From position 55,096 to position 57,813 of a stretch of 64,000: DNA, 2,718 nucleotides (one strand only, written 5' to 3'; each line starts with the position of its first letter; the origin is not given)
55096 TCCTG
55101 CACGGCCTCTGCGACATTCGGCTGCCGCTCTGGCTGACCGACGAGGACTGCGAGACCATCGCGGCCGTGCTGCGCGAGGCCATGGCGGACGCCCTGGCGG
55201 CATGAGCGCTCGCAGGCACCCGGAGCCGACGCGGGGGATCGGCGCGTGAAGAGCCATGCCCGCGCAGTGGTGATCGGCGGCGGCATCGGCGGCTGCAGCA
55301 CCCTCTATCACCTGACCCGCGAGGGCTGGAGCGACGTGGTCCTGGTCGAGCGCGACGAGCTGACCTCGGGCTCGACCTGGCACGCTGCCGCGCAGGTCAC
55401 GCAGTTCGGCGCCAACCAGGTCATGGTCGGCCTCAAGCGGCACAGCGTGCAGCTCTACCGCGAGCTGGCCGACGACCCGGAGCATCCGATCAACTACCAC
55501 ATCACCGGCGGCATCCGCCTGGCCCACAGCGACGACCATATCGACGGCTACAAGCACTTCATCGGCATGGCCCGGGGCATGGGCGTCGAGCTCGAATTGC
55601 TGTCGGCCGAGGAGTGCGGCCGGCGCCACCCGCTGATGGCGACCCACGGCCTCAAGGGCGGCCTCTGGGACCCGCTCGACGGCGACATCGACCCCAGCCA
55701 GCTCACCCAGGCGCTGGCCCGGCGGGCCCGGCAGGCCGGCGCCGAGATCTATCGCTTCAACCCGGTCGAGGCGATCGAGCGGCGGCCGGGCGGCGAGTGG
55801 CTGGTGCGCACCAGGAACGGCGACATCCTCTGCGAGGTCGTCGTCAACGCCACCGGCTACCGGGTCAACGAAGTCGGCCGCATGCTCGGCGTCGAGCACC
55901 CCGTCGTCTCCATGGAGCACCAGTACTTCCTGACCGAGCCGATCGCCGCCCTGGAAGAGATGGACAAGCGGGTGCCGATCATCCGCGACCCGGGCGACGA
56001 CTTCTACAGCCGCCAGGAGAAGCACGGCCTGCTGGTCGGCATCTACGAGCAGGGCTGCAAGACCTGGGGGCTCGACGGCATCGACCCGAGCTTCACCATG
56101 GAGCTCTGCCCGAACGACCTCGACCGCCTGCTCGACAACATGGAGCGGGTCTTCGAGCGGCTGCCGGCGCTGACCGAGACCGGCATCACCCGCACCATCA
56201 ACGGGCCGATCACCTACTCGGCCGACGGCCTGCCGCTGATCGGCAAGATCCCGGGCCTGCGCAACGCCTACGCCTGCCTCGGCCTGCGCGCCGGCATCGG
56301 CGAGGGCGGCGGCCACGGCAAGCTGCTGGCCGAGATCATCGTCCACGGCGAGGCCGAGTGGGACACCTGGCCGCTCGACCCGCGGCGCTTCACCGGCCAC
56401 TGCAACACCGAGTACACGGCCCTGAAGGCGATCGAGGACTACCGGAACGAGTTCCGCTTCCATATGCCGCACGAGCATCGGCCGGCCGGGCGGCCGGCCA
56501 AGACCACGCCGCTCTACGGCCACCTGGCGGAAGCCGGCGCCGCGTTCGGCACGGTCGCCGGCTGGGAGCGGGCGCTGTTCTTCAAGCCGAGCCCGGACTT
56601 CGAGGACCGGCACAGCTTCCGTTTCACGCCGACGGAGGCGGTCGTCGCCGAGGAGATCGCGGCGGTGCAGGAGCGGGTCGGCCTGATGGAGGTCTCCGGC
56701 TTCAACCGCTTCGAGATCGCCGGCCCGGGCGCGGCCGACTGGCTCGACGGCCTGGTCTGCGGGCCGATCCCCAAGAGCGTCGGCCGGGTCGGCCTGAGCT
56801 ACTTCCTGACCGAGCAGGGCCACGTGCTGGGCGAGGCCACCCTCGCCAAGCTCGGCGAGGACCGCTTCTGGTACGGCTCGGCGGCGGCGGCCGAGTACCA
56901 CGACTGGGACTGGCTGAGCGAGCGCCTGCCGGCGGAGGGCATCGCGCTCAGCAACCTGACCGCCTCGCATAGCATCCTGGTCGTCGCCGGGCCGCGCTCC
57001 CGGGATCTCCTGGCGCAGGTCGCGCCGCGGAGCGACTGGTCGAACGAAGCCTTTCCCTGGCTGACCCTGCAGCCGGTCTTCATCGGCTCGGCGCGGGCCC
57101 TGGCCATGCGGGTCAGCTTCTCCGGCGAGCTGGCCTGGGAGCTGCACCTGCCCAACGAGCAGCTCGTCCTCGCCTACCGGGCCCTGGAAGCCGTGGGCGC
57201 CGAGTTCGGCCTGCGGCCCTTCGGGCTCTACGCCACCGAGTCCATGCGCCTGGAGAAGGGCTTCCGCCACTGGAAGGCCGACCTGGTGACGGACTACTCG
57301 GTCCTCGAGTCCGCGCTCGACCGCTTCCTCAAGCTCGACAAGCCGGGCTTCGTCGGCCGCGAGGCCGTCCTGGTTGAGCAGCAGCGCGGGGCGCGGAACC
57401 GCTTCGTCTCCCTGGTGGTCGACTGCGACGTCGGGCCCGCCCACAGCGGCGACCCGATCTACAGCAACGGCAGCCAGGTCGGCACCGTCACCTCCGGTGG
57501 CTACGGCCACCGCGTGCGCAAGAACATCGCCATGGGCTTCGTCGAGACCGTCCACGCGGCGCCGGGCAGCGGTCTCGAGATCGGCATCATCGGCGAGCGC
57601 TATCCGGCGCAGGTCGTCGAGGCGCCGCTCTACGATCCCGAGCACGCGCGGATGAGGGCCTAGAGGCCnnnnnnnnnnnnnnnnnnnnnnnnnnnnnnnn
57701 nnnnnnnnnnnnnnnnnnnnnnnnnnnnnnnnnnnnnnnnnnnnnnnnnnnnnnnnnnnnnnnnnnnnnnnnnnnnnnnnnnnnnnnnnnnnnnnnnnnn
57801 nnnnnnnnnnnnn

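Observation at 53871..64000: LacI-controlled cluster combining aminotransferase, DMGDH-like oxidase, ureohydrolase, betaine-type importer and non-Pyl MttB methyltransferase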

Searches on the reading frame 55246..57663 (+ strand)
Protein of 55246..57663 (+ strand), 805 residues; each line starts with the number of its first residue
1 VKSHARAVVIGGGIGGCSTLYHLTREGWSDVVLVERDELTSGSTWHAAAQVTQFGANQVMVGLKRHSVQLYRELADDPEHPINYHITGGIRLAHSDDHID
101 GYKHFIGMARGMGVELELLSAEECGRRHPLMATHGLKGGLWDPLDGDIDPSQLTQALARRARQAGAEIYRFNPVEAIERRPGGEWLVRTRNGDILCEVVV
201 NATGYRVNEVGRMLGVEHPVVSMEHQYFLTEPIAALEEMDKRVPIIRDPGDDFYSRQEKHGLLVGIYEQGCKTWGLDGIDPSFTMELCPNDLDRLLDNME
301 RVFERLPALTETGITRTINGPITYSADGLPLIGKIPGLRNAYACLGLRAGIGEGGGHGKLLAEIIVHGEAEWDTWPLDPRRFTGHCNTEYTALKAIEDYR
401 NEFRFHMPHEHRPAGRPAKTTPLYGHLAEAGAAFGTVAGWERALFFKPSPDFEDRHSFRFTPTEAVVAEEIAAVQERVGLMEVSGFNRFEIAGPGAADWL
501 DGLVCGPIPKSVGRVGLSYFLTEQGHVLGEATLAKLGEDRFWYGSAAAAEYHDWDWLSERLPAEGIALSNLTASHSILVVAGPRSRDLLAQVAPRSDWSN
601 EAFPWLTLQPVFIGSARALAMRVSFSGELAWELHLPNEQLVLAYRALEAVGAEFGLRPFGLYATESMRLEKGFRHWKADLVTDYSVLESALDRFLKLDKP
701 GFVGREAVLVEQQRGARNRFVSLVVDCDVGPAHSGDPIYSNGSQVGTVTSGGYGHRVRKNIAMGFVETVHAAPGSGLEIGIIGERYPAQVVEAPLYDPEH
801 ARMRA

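Call 5: search_protein_families(library=pfam, proteins=[window:55246-57663:+])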
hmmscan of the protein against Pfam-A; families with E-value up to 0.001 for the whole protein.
window:55246-57663:+ (805 aa): 6 families
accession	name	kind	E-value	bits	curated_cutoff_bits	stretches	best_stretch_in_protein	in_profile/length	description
PF01266.30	DAO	-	7e-66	223.6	27.9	1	7-363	2-352/353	FAD dependent oxidoreductase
PF01571.26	GCV_T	-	1.3e-56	192.1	25.6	1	423-693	1-254/255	Aminomethyltransferase folate-binding domain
PF08669.17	GCV_T_C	-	8.7e-24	83.7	25.9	1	719-797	2-80/80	Glycine cleavage T-protein C-terminal barrel domain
PF16350.10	FAO_M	-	2.9e-13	50.2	27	1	367-420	1-55/56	FAD dependent oxidoreductase central domain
PF13450.12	NAD_binding_8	-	0.00046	20.8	21.9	0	9-44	1-37/68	NAD(P)-binding Rossmann-like domain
PF13454.12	NAD_binding_9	-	0.00086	19.7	21.8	0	8-49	1-45/155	FAD-NAD(P)-binding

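Call 10: search_protein_families(library=ncbifam, proteins=[window:55246-57663:+])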
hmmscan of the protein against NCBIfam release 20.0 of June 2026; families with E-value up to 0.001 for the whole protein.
window:55246-57663:+ (805 aa): 29 families (the best 25 are shown)
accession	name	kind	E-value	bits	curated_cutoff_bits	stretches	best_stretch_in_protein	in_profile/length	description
TIGR01372.1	soxA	subfamily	7e-49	166.4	1164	1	416-804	605-995/996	sarcosine oxidase subunit alpha family protein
NF053776.1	TmaoDeMthMsil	equivalog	1.4e-42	146.2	1100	1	468-805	419-763/763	trimethylamine N-oxide demethylase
NF001567.0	PRK00389.1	subfamily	2.1e-41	142.1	300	1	419-799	4-356/359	glycine cleavage system aminomethyltransferase GcvT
NF010093.0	PRK13579.1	equivalog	1.2e-35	123.1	459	1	418-800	9-368/371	glycine cleavage system aminomethyltransferase GcvT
TIGR00528.1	gcvT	equivalog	3.7e-33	114.9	235.85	1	419-796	2-360/362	glycine cleavage system aminomethyltransferase GcvT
TIGR02352.1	thiamin_ThiO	equivalog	4.3e-29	101.7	250.8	1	8-212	2-212/351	glycine oxidase ThiO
TIGR01373.1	soxB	subfamily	1.5e-21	76.7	529.45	1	2-382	28-399/407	sarcosine oxidase subunit beta family protein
NF009133.0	PRK12486.1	equivalog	2.4e-20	72.8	410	1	467-793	44-366/369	dimethylsulfoniopropionate demethylase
NF008425.0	PRK11259.1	equivalog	1.5e-19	70.2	257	1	3-221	3-217/377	N-methyl-L-tryptophan oxidase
NF001933.0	PRK00711.1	subfamily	3.2e-17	62.6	383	1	57-235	105-284/429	D-amino acid dehydrogenase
TIGR03364.1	HpnW_proposed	hypoth_equivalog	3.3e-16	59.3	285.1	1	7-217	3-207/365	TIGR03364 family FAD-dependent oxidoreductase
NF050086.1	pipecolate_AmaA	exception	7.6e-16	57.8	600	1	86-204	120-234/425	L-pipecolate oxidase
TIGR03197.1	MnmC_Cterm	equivalog_domain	1.5e-14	53.9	174.2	1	7-210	2-206/400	FAD-dependent 5-carboxymethylaminomethyl-2-thiouridine(34) oxidoreductase MnmC1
NF002480.1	PRK01747.1-1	equivalog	3.5e-12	45.5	540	1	4-210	248-455/645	bifunctional tRNA (5-methylaminomethyl-2-thiouridine)(34)-methyltransferase MnmC2/FAD-dependent 5-carboxymethylaminomethyl-2-thiouridine(34)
TIGR03377.1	glycerol3P_GlpA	equivalog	2.6e-11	42.8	552.8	1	7-219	2-216/530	anaerobic glycerol-3-phosphate dehydrogenase subunit GlpA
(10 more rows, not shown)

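Call 38: search_solved_structures(query=window:55246-57663:+, show_alignments=0, max_evalue=1e-20)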
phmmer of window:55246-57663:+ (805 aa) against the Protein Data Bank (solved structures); distinct sequences matched with E-value up to 1e-20: 13.
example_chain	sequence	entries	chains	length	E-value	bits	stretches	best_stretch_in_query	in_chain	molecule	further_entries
5l46_A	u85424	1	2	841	2.2e-161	542.4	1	2-803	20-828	Dimethylglycine dehydrogenase, mitochondrial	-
4pab_A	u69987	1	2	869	2.1e-160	539.1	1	2-804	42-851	Dimethylglycine dehydrogenase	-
4p9s_A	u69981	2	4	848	3.2e-160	538.5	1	2-804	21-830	Dimethylglycine dehydrogenase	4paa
1pj5_A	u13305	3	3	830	9.3e-89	302.1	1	2-804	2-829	N,N-dimethylglycine oxidase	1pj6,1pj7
3gsi_A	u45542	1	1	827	9.4e-88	298.8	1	6-804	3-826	N,N-dimethylglycine oxidase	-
9q5a_A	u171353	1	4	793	1.1e-30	110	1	468-804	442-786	Trimethylamine N-oxide Demethylase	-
9q59_A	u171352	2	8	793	1.2e-30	109.9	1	468-804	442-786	trimethylamine N-oxide demethylase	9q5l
1vrq_A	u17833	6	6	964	1.2e-30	109.9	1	417-802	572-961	Sarcosine oxidase alpha subunit | Subunit alpha of sarcosine oxidase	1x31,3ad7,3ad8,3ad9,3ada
1y56_B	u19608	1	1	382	5.3e-30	107.8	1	5-383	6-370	sarcosine oxidase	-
2gag_A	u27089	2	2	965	1.2e-28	103.3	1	417-802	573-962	heterotetrameric sarcosine oxidase alpha-subunit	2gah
1woo_A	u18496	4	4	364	2.2e-25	92.5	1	466-796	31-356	Aminomethyltransferase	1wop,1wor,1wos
1yx2_A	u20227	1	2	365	1e-24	90.3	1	467-796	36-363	Aminomethyltransferase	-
1v5v_A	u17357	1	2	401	8.9e-22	80.6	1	466-800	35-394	aminomethyltransferase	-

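Call 82: search_protein_families(library=pfam, proteins=[L084:3899-5140:+], max_evalue=0.00001)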
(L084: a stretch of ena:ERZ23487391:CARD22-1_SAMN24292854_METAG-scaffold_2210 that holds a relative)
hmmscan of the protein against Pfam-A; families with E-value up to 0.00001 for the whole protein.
L084:3899-5140:+ (413 aa): 1 family
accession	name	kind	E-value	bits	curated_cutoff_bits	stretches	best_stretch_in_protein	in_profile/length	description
PF00291.31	PALP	-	7e-67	226.3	35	1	81-386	2-294/295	Pyridoxal-phosphate dependent enzyme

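Call 91: search_protein_families(library=ncbifam, proteins=[L084:3899-5140:+], max_evalue=1e-10)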
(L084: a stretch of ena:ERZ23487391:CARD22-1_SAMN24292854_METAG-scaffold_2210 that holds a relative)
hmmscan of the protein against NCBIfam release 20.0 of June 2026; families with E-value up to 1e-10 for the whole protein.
L084:3899-5140:+ (413 aa): 18 families
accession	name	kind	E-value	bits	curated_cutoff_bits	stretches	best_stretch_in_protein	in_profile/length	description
NF006050.0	PRK08197.1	equivalog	2.2e-197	655.8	303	1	9-398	3-392/406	threonine synthase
NF004170.0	PRK05638.1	equivalog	7.3e-46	156.6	421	1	16-398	3-365/442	threonine synthase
TIGR00260.1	thrC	equivalog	6.9e-45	153.7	167.1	1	65-373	2-314/340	threonine synthase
NF006205.0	PRK08329.1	equivalog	4.1e-42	144.4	358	1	16-391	3-345/347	threonine synthase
NF005035.0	PRK06450.1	equivalog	3.3e-36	124.8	301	1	76-369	48-321/338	threonine synthase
NF004996.0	PRK06381.1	equivalog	2.2e-34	118.9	266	1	87-375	16-306/319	threonine synthase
NF006094.0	PRK08246.1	subfamily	1.2e-24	87.3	331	1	100-366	35-282/310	serine/threonine dehydratase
TIGR03844.1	cysteate_syn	equivalog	2.2e-17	62.9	324.9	1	53-388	33-377/398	cysteate synthase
NF005292.0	PRK06815.1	equivalog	3.3e-15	55.9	371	1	73-262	8-193/320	threonine/serine dehydratase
NF006390.0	PRK08639.1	equivalog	9e-14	51.3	421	1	73-366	12-294/418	threonine ammonia-lyase IlvA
NF040741.1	ornith_OrtB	equivalog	1.2e-13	50.3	550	0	97-164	76-142/464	2-amino-4-oxopentanoate thiolase subunit OrtB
NF005680.0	PRK07476.1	equivalog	9.5e-13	47.8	413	1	73-254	10-187/326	hydroxyectoine utilization dehydratase EutB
NF006674.0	PRK09224.1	subfamily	1.7e-12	46.8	577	1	86-371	25-296/508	threonine ammonia-lyase IlvA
TIGR01127.1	ilvA_1Cterm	equivalog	1.9e-12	46.9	378.75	1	103-362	14-261/380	threonine ammonia-lyase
TIGR01124.1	ilvA_2Cterm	equivalog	6e-12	44.9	411.3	1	85-363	16-280/499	threonine ammonia-lyase, biosynthetic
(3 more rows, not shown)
